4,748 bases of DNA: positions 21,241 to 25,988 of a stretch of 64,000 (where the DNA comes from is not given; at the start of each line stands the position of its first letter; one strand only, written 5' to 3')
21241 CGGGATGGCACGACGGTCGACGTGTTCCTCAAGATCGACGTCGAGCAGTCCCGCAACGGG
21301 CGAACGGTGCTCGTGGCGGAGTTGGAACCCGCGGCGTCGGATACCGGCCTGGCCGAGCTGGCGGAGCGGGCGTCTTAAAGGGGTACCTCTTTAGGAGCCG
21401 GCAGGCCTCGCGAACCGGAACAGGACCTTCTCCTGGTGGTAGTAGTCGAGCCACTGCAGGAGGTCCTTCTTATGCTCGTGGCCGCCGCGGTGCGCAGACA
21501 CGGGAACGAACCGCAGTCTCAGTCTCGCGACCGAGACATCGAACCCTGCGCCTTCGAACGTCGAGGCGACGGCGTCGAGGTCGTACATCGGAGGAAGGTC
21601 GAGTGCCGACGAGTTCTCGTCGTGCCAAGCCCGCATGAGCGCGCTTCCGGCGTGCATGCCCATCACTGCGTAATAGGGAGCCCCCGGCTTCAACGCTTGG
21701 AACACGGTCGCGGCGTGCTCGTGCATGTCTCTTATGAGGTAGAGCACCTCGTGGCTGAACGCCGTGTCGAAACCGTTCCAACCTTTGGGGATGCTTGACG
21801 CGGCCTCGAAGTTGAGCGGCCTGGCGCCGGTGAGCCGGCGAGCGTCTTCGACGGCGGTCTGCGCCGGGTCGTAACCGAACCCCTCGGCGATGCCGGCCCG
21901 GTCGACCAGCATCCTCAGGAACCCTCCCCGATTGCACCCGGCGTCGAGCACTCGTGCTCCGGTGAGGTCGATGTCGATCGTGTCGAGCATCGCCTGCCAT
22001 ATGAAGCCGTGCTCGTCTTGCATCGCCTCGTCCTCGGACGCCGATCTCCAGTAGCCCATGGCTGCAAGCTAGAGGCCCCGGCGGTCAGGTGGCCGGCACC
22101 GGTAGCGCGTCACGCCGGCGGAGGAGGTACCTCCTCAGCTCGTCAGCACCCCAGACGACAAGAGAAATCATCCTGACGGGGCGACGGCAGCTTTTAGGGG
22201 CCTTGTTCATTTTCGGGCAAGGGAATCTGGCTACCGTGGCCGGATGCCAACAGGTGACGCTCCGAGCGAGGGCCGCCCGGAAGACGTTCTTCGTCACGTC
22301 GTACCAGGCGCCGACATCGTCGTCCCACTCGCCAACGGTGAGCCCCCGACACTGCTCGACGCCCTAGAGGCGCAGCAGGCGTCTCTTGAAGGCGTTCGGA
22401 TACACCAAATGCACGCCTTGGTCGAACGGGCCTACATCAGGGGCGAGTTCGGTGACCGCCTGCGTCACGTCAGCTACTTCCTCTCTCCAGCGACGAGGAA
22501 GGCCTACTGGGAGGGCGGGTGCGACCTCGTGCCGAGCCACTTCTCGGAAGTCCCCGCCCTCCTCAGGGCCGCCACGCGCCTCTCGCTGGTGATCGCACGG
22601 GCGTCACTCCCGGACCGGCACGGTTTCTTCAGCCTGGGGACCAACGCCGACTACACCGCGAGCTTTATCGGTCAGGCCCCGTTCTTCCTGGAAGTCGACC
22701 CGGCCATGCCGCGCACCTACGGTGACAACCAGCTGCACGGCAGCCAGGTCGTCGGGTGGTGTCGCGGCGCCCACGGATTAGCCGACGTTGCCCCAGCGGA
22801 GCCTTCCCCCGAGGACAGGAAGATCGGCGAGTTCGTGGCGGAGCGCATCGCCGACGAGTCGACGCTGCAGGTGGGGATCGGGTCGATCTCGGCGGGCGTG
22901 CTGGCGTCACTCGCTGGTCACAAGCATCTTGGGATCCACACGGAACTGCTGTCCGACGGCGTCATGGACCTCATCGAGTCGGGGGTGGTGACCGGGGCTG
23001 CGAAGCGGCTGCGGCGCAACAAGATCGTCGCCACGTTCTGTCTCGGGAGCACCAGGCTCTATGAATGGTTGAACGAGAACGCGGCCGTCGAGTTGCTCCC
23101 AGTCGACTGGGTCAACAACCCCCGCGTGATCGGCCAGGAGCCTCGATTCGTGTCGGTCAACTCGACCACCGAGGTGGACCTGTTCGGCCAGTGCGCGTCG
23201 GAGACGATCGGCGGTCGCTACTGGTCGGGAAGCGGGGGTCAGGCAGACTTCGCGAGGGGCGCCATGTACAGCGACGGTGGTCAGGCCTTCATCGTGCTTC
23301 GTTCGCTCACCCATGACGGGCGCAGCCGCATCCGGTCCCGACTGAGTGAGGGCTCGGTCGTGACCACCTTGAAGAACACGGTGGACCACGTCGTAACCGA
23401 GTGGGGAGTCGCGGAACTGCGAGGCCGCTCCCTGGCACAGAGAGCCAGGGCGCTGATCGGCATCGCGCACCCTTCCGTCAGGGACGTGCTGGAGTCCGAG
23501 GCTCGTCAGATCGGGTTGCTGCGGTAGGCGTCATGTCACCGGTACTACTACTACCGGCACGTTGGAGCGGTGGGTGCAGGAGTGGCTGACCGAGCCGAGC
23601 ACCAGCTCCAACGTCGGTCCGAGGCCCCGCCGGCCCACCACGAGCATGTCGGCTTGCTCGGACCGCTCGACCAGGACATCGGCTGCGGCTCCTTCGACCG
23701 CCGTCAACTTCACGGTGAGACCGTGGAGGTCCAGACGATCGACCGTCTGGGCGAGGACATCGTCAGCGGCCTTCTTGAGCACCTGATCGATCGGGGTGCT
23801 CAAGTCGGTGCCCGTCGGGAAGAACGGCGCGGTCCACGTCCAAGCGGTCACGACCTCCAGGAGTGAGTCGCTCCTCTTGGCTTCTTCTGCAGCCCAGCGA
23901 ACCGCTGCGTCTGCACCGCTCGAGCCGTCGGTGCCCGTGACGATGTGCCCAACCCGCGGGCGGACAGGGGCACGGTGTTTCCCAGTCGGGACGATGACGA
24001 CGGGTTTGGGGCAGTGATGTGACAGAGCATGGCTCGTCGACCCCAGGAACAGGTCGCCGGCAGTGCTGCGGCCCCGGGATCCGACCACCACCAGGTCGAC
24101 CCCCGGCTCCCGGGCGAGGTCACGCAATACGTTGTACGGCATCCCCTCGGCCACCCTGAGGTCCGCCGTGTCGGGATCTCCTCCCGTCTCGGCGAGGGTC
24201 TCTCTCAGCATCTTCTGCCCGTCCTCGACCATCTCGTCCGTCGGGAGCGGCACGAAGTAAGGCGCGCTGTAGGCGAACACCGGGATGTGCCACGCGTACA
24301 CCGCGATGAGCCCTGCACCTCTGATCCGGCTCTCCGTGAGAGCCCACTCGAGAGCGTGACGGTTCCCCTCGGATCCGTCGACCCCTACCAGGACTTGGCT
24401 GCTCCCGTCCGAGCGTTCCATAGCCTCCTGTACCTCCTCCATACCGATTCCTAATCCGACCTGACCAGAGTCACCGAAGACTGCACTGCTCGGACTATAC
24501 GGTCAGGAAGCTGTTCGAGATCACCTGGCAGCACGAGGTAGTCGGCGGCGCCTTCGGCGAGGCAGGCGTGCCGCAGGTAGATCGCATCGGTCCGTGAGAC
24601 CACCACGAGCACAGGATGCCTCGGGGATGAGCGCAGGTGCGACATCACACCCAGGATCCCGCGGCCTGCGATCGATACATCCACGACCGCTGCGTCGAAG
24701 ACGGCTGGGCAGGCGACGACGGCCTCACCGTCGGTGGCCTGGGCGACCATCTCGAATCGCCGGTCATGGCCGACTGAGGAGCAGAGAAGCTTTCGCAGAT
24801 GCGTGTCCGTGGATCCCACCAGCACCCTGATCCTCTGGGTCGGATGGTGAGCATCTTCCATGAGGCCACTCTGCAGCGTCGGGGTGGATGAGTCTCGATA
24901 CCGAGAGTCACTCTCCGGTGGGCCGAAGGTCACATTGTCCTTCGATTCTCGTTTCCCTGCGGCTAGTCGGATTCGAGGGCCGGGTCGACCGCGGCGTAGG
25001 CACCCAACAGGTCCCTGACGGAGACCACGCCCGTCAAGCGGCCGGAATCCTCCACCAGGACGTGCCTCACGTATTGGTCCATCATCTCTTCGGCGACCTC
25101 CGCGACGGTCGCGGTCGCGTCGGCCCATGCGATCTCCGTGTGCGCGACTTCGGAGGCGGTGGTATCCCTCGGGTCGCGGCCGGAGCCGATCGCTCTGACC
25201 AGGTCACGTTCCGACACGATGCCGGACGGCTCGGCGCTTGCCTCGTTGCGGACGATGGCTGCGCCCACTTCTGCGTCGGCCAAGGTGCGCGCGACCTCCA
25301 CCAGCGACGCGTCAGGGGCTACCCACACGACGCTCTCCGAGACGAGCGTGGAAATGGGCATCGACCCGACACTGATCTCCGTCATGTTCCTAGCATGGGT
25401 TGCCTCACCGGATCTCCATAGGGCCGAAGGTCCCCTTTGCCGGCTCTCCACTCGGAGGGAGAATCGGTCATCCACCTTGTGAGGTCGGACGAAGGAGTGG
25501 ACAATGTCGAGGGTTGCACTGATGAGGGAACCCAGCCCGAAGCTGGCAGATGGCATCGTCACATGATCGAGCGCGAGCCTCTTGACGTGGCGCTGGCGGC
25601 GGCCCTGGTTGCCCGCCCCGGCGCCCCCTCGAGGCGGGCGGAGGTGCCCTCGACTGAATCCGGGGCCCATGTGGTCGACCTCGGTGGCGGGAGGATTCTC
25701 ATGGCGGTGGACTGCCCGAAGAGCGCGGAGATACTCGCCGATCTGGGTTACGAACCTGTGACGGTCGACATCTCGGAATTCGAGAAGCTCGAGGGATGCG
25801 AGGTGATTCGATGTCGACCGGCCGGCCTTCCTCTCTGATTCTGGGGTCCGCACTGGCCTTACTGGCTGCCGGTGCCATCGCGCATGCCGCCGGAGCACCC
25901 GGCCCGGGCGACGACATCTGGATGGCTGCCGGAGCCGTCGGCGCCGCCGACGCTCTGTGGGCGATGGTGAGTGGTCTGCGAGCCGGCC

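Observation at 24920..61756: Recurrent palindromic box (TA)GGGNC-NWWN-GNCCC(TA) in front of almost every stress-type operon: a candidate regulon operator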

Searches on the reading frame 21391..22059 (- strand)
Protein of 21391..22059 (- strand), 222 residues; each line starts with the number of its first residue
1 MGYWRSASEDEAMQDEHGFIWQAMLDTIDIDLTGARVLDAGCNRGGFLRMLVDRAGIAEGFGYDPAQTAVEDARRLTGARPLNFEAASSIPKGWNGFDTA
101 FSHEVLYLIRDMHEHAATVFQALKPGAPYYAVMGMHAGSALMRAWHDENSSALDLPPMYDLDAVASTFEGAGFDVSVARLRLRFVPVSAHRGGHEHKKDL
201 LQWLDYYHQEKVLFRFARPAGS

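Call 11: search_protein_families(library=pfam, proteins=[window:21391-22059:-])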
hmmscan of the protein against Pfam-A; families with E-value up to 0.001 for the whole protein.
window:21391-22059:- (222 aa): 7 families
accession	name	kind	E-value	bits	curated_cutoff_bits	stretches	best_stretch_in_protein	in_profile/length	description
PF13489.12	Methyltransf_23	-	6.2e-11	42.7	27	1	30-175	19-161/164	Methyltransferase domain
PF08242.18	Methyltransf_12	-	1.7e-08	35.5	30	1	38-127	1-96/98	Methyltransferase domain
PF08241.18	Methyltransf_11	-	2.2e-08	35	21.2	1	38-127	1-91/95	Methyltransferase domain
PF13649.12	Methyltransf_25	-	4.9e-08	34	27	1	37-126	1-96/97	Methyltransferase domain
PF13847.12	Methyltransf_31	-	2.7e-06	27.6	27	1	34-130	4-108/145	Methyltransferase domain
PF08003.17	Methyltransf_9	-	1.6e-05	24.5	23.8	1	19-126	102-212/315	Protein of unknown function (DUF1698)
PF01728.25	FtsJ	-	0.00036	21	24.1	1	23-73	11-61/181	FtsJ-like methyltransferase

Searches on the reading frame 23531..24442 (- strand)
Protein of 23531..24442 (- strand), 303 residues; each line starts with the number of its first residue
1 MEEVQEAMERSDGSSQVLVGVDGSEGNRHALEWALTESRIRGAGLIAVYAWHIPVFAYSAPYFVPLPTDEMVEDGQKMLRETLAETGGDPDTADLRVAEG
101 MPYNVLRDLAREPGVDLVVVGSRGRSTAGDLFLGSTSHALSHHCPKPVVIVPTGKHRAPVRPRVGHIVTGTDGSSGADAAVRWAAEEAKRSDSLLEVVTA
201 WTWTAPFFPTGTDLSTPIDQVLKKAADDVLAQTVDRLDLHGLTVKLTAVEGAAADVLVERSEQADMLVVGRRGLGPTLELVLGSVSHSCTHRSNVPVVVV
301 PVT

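Call 10: search_protein_families(library=pfam, proteins=[window:23531-24442:-])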
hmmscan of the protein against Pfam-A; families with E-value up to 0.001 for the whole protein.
window:23531-24442:- (303 aa): 1 family
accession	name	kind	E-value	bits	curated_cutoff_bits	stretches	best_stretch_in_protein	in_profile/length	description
PF00582.32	Usp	-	6e-58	195.8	24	2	16-152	4-141/141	Universal stress protein family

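Call 47: search_solved_structures(query=window:23531-24442:-, max_evalue=0.00001)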
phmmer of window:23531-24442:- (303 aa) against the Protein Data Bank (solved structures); distinct sequences matched with E-value up to 0.00001: 8.
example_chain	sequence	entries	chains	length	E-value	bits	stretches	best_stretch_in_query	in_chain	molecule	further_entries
3cis_A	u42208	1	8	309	1.9e-17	66.5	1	8-300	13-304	Uncharacterized protein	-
2jax_A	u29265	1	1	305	5.3e-17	65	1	12-300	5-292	HYPOTHETICAL PROTEIN TB31.7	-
1wjg_A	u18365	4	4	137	2.4e-15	59.6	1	17-151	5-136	probable ATP binding protein | Universal stress protein family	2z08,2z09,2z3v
4wny_A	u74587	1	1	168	6.3e-14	55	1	15-153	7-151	Universal stress protein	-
3loq_A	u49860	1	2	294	1e-10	44.4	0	210-299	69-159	universal stress protein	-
3hgm_A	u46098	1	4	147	5.9e-07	32.1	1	16-148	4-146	Universal Stress Protein TeaD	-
5ahw_A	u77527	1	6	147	8.6e-07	31.5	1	167-300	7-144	UNIVERSAL STRESS PROTEIN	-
3s3t_A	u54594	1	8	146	1.4e-06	30.8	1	16-151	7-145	Nucleotide-binding protein, universal stress protein UspA family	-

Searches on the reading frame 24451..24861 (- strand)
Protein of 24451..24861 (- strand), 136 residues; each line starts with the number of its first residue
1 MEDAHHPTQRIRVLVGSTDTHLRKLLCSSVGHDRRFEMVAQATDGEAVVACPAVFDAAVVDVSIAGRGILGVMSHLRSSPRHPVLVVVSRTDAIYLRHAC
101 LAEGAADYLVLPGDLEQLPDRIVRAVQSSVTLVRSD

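Call 58: search_protein_families(library=ncbifam, proteins=[window:24451-24861:-], max_evalue=0.01)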
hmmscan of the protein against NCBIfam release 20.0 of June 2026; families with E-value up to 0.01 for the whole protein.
window:24451-24861:- (136 aa): 24 families
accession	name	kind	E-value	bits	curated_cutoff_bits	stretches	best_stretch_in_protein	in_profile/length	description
NF041733.1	resp_reg_CseB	equivalog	1.9e-06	27.4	350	1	33-125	21-114/228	two-component system response regulator CseB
NF045914.1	RespRegNblR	equivalog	5.5e-06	26.1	300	1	11-122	7-118/228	response regulator transcription factor NblR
TIGR01387.1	cztR_silR_copR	subfamily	5.6e-06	26.1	279.2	1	37-128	26-116/218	heavy metal response regulator transcription factor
NF007928.2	PRK10643.1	equivalog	8.5e-06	25.6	330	1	13-125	3-114/216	two-component system response regulator PmrA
NF012023.0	PRK15479.1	equivalog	2.1e-05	24.1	337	1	54-129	44-119/224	transcriptional regulator TctD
NF007663.1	PRK10336.1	equivalog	3.3e-05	23.8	345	1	41-123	32-113/219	quorum sensing response regulator transcription factor QseB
NF007005.1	PRK09468.1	equivalog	0.00012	21.6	331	1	10-123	3-116/237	osmolarity response regulator transcription factor OmpR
NF007708.0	PRK10403.1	equivalog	0.00021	20.8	343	1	12-127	8-125/215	nitrate/nitrite response regulator protein NarP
TIGR02875.1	spore_0_A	equivalog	0.00023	20.5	200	1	10-130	2-126/262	sporulation transcription factor Spo0A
NF008469.0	PRK11361.1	equivalog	0.0004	19.2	714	1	10-127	4-121/461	acetoacetate metabolism transcriptional regulator AtoC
NF008567.0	PRK11517.1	equivalog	0.00043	19.7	353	1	48-124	38-113/223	response regulator transcription factor HprR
NF040689.1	MtrAB_MtrA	equivalog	0.00062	19.2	300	1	18-123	6-110/219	MtrAB system response regulator MtrA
NF001965.0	PRK00742.1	subfamily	0.00083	18.6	293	1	9-122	2-119/357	chemotaxis-specific protein-glutamate methyltransferase CheB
NF045944.1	ResRegRpaBCyano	equivalog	0.001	18.5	330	1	38-124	23-110/229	response regulator transcription factor RpaB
NF007935.0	PRK10651.1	equivalog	0.0026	17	250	1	19-132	15-130/216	two-component system response regulator NarL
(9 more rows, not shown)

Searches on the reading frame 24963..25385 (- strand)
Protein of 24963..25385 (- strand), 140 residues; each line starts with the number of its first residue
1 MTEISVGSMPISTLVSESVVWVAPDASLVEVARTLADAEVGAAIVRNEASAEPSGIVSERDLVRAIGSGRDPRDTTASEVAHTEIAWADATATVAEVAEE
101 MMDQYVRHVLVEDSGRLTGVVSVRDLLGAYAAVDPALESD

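Call 7: search_protein_families(library=pfam, proteins=[window:24963-25385:-])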
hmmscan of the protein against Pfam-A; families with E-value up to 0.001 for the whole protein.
window:24963-25385:- (140 aa): 1 family
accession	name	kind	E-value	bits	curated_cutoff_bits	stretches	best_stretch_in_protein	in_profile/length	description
PF00571.33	CBS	-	1.6e-21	76.8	24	2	78-130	2-55/57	CBS domain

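Call 31: find_encoding_contigs(protein=window:24963-25385:-, flank=10000, max_places=3)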
Protein window:24963-25385:- (140 aa): no gene with exactly this product is on record in the collection.

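Call 46: search_solved_structures(query=window:24963-25385:-, max_evalue=0.00001)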
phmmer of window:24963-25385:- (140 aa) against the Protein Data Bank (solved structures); distinct sequences matched with E-value up to 0.00001: 13.
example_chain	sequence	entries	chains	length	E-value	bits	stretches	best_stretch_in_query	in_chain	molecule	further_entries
2ef7_A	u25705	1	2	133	1.7e-12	51.1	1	16-129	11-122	Hypothetical protein ST2348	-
3fhm_A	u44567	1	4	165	2.6e-12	50.5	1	17-129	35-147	uncharacterized protein ATU1752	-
9zni_6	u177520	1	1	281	4e-12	49.9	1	6-126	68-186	CBS domain-containing protein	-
2rif_A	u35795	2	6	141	1.3e-11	48.2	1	12-128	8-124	Conserved protein with 2 CBS domains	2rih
2yzi_A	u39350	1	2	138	3.9e-11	46.7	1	9-129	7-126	Hypothetical protein PH0107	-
1xkf_A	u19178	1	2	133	1.3e-09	41.8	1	15-126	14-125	hypothetical protein RV2626C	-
1y5h_A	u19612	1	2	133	1.3e-09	41.8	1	15-126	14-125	hypothetical protein RV2626C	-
2rc3_A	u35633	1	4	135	2.9e-08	37.5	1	17-127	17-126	CBS domain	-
1pbj_A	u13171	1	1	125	3.9e-08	37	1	22-130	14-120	hypothetical protein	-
3kh5_A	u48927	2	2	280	6.3e-08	36.3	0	9-127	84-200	protein MJ1225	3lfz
9e6q_3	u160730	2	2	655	1.6e-07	35.1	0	20-126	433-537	Putative signal-transduction protein with CBS domains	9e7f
4fry_A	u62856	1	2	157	5.4e-07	33.3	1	27-130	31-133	Putative signal-transduction protein with CBS domains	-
9znf_5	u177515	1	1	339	1.7e-06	31.7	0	9-65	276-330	CBS domain-containing protein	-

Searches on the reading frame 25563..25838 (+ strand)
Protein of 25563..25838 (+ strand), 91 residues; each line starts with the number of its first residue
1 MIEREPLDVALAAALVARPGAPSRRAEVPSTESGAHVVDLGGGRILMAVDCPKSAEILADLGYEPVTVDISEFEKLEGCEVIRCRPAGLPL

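Call 7: search_protein_families(library=pfam, proteins=[window:25563-25838:+])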
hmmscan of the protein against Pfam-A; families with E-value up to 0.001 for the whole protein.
window:25563-25838:+ (91 aa): 0 families

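Call 59: search_protein_families(library=pfam, proteins=[window:25563-25838:+], max_evalue=0.1)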
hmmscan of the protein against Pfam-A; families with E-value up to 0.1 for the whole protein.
window:25563-25838:+ (91 aa): 0 families
